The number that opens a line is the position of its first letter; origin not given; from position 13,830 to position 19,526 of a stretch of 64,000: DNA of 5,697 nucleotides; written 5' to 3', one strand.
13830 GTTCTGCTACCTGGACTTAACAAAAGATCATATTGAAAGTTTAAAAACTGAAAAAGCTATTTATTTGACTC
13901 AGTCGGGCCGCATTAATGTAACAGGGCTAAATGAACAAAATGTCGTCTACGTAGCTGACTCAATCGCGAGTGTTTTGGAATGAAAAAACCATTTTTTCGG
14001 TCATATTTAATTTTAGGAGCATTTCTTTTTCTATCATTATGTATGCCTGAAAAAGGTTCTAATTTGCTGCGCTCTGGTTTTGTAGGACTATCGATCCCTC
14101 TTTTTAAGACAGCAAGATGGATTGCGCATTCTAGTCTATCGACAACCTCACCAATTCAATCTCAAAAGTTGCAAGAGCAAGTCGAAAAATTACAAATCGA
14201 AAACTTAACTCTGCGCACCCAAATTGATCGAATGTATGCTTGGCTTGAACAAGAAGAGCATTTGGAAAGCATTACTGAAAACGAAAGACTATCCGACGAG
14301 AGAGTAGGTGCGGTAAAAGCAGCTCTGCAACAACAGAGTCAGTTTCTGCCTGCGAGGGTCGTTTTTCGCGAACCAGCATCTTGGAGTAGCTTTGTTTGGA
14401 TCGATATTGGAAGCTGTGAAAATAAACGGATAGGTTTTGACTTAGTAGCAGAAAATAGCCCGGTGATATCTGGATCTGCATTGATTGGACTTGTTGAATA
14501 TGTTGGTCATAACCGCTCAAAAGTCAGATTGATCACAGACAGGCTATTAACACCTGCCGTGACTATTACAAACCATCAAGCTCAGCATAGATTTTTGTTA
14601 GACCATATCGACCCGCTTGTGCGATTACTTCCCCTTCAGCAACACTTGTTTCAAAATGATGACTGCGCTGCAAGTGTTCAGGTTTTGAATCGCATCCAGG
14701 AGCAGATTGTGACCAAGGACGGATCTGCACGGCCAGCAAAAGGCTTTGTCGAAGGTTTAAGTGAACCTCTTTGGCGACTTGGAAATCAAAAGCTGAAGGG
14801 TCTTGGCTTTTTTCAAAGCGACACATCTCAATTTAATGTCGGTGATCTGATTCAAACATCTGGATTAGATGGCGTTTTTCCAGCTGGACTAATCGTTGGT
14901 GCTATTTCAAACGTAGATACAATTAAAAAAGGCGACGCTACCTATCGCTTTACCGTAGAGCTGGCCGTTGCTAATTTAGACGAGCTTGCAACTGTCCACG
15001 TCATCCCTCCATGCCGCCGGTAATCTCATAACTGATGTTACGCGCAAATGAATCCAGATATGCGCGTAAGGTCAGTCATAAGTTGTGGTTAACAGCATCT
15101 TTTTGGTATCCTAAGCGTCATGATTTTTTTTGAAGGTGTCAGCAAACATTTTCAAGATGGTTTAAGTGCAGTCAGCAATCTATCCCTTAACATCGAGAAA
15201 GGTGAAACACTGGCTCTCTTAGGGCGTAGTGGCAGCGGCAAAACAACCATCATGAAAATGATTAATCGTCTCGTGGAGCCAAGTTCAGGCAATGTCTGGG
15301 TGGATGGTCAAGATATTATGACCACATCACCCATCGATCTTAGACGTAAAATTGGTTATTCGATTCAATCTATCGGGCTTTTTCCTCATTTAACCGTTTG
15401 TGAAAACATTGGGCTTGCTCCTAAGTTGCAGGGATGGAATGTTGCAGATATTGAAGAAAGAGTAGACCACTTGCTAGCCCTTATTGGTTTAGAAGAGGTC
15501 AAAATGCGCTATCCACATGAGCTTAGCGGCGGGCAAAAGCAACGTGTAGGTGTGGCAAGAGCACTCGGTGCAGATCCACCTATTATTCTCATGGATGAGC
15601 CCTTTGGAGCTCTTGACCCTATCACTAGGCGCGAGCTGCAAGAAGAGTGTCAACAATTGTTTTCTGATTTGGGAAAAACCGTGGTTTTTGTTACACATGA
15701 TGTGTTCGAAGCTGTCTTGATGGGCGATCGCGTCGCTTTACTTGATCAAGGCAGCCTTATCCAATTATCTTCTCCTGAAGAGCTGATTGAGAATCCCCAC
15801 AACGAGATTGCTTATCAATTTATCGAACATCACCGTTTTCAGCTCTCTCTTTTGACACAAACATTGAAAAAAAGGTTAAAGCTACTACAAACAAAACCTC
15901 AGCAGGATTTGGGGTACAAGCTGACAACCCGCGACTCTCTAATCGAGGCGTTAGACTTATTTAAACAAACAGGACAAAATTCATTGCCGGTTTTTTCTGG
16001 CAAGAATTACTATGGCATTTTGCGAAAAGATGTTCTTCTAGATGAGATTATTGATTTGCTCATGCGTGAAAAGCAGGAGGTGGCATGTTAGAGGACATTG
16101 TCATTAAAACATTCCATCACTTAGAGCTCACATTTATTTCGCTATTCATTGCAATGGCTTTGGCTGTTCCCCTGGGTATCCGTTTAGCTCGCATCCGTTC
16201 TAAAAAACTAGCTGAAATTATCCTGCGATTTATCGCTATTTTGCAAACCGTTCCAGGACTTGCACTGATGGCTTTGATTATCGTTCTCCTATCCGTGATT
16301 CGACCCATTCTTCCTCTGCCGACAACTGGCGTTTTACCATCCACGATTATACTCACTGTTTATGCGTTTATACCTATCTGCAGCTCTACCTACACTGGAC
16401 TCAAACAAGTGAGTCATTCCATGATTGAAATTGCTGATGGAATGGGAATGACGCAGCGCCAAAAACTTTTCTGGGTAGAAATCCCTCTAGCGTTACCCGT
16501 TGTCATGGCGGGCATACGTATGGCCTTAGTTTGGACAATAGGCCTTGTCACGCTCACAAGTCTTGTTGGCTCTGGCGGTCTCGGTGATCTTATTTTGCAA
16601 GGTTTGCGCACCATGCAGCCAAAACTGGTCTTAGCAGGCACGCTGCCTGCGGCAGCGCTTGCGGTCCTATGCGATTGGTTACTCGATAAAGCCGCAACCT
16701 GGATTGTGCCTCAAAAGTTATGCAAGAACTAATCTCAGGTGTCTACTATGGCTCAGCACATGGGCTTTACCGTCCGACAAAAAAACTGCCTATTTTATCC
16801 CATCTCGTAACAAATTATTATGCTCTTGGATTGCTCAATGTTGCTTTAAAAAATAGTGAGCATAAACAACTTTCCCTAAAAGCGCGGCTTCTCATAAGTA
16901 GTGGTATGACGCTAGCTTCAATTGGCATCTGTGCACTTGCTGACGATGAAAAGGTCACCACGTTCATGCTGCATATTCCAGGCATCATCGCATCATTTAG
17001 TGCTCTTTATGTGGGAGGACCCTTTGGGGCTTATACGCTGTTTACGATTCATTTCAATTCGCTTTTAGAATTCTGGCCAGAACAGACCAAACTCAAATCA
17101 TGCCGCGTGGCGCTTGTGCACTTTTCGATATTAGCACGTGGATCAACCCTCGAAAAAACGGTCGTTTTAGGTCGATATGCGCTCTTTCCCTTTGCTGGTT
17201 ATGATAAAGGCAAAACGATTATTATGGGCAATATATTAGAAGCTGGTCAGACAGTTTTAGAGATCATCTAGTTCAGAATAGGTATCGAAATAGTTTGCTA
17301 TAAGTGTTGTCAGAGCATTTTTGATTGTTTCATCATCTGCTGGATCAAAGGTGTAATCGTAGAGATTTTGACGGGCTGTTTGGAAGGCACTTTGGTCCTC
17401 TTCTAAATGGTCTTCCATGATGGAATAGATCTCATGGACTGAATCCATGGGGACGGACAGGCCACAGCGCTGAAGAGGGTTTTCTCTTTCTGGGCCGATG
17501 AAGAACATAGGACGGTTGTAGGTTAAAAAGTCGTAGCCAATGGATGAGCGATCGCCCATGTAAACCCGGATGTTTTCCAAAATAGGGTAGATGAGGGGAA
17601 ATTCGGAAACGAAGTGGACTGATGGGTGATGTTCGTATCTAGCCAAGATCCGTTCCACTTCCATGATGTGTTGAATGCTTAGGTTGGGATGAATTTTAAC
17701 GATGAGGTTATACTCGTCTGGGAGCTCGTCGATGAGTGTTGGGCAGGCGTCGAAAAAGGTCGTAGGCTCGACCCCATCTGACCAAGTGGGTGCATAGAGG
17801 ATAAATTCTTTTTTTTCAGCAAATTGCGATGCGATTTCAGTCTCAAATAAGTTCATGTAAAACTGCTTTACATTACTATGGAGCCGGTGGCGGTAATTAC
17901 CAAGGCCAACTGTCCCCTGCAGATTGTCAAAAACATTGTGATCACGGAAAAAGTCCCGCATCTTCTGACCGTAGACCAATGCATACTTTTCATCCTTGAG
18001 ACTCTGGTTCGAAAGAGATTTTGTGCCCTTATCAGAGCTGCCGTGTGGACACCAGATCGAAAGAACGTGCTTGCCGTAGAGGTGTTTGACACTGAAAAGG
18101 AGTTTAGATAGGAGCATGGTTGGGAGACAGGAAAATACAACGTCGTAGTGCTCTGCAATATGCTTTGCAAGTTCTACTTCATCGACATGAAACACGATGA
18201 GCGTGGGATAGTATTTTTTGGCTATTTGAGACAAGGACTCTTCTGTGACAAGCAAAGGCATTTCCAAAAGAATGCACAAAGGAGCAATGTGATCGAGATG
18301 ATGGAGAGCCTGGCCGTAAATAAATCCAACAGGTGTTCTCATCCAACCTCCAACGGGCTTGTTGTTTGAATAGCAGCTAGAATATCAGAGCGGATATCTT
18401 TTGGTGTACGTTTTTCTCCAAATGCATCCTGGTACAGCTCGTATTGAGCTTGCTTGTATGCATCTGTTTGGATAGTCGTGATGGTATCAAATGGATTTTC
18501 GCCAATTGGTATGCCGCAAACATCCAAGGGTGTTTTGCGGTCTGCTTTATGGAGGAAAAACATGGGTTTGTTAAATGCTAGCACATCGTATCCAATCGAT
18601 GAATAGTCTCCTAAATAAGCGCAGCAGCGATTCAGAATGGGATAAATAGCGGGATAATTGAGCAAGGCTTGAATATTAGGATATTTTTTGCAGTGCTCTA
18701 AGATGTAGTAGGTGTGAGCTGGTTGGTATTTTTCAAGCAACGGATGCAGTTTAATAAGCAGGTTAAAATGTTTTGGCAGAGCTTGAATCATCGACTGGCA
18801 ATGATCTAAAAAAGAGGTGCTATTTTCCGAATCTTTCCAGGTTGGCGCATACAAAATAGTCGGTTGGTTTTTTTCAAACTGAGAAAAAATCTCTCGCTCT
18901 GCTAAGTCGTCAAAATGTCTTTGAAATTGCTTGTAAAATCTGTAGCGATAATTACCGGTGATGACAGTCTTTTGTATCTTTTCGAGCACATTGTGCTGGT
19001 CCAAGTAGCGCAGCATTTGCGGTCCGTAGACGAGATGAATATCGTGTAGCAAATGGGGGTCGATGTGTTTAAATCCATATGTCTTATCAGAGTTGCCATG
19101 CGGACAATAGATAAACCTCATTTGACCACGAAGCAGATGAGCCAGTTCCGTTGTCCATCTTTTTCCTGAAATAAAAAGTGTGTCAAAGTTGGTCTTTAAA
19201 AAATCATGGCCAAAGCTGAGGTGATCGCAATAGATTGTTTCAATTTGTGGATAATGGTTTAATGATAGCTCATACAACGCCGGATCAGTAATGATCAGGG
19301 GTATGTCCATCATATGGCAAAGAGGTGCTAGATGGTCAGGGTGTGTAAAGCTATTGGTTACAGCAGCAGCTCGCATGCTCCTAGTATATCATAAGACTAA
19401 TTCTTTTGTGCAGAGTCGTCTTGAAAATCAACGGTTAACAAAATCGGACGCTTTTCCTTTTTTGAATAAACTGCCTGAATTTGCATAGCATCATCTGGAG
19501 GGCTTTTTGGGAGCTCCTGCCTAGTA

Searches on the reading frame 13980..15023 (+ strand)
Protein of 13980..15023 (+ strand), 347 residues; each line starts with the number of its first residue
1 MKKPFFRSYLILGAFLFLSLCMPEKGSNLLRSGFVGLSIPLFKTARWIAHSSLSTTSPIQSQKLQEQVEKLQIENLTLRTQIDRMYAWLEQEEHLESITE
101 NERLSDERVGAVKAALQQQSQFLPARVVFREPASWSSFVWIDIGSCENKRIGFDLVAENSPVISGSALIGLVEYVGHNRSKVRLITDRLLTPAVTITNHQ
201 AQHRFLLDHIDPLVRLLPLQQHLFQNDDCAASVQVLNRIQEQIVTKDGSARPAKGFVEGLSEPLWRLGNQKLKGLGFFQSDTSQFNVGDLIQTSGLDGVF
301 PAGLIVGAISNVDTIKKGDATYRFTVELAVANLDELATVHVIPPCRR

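Call 40: search_protein_families(library=pfam, proteins=[window:13980-15023:+], max_evalue=0.00001)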
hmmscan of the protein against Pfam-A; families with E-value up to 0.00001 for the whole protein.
window:13980-15023:+ (347 aa): 1 family
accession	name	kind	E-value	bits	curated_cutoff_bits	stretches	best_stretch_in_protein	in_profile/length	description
PF04085.20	MreC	-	4.3e-23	82.1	28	1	127-342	1-146/147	Rod shape-determining protein MreC, barrel core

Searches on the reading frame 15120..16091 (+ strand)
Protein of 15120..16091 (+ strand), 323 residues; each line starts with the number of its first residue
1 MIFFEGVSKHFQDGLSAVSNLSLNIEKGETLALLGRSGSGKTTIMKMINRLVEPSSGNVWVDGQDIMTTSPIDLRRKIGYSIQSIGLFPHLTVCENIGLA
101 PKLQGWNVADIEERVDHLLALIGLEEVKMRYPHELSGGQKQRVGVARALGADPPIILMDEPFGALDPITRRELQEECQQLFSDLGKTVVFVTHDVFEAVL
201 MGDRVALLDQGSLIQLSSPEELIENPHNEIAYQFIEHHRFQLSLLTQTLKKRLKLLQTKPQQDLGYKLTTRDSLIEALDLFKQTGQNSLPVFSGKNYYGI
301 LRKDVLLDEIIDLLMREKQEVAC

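Call 40: search_protein_families(library=pfam, proteins=[window:15120-16091:+], max_evalue=0.00001)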
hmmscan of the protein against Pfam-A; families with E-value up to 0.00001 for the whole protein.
window:15120-16091:+ (323 aa): 2 families
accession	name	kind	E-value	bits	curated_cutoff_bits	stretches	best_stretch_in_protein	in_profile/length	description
PF00005.33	ABC_tran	-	6.8e-36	124.3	25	1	19-162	2-136/137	ABC transporter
PF13304.12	AAA_21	-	6.8e-06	26.8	27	0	131-196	234-301/304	AAA domain, putative AbiEii toxin, Type IV TA system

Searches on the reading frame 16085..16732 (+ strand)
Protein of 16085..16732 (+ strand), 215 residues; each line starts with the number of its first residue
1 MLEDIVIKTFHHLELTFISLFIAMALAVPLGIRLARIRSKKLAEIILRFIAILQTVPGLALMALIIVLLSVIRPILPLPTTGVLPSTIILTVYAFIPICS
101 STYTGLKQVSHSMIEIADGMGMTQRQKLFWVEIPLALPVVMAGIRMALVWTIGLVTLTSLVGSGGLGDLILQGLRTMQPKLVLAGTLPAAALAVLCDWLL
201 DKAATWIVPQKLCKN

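Call 40: search_protein_families(library=pfam, proteins=[window:16085-16732:+], max_evalue=0.00001)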
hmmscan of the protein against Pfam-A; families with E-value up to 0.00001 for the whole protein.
window:16085-16732:+ (215 aa): 1 family
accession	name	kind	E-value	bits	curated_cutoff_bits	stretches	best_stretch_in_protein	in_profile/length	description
PF00528.27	BPD_transp_1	-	8.4e-26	91.3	26.4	1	27-201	1-176/184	Binding-protein-dependent transport system inner membrane component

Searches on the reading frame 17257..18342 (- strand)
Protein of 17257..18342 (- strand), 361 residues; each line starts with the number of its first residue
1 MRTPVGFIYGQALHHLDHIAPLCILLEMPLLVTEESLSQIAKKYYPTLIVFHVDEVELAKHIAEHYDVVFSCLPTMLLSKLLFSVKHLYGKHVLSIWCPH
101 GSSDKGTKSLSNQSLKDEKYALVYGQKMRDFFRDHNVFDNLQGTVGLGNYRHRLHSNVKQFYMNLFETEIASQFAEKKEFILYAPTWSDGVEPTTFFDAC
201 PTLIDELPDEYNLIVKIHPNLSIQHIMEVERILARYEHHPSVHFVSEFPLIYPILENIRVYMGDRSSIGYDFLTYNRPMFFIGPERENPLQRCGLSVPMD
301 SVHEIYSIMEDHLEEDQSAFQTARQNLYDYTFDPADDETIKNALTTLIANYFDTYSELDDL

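Call 11: search_protein_families(library=ncbifam, proteins=[window:17257-18342:-])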
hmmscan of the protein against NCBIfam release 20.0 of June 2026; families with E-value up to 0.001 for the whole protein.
window:17257-18342:- (361 aa): 0 families

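Call 40: search_protein_families(library=pfam, proteins=[window:17257-18342:-], max_evalue=0.00001)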
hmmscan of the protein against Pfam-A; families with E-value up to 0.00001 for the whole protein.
window:17257-18342:- (361 aa): 1 family
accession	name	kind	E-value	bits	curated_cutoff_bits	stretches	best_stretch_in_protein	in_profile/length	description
PF04464.20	Glyphos_transf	-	2.6e-10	40.2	22.1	1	175-287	189-297/367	CDP-Glycerol:Poly(glycerophosphate) glycerophosphotransferase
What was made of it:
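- Checked: ORF 17257-18342(-) has Glyphos_transf, PF04464 (call 40).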

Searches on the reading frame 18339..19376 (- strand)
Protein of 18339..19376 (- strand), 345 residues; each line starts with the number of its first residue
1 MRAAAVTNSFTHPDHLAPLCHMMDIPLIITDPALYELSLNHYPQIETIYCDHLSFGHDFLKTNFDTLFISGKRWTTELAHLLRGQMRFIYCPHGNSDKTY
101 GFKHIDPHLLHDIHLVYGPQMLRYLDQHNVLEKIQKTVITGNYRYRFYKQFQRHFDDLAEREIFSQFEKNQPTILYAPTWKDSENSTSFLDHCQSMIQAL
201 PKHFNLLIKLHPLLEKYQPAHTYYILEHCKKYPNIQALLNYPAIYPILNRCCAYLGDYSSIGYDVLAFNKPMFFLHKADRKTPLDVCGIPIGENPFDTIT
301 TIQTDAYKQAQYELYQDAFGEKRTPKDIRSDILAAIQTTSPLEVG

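Call 41: search_protein_families(library=pfam, proteins=[window:18339-19376:-], max_evalue=0.00001)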
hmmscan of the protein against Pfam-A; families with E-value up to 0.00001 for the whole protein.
window:18339-19376:- (345 aa): 1 family
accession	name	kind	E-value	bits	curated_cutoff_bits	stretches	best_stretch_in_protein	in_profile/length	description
PF04464.20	Glyphos_transf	-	9.9e-11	41.6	22.1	1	168-275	189-292/367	CDP-Glycerol:Poly(glycerophosphate) glycerophosphotransferase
